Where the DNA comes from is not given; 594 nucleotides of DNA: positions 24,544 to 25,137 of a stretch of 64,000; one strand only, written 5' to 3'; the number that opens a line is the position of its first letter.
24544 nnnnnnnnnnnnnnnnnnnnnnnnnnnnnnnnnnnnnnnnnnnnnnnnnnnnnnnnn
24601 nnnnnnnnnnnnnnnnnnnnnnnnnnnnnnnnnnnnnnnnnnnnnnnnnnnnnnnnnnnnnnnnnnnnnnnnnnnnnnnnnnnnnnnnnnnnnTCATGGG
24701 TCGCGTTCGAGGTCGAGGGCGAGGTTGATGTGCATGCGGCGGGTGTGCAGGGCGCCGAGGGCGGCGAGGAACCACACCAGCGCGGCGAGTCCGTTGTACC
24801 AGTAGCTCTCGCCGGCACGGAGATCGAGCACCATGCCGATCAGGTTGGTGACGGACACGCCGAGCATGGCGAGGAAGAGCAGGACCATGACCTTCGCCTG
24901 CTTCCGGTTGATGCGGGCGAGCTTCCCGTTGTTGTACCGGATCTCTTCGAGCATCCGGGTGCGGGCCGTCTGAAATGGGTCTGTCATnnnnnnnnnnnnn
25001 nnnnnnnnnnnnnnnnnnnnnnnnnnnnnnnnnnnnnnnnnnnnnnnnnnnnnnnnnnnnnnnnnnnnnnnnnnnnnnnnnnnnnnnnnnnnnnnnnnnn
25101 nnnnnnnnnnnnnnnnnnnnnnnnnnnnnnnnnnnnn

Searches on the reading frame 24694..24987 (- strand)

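Call 66: search_protein_families(library=pfam, proteins=[window:24694-24987:-], max_evalue=0.05)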
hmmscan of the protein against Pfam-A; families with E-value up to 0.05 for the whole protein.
window:24694-24987:- (97 aa): 1 family
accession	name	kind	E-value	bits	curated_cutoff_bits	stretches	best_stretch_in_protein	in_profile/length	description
PF21088.3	MS_channel_1st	-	0.036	14.5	23.1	0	60-79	17-35/42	Mechanosensitive ion channel, transmembrane helices 2/3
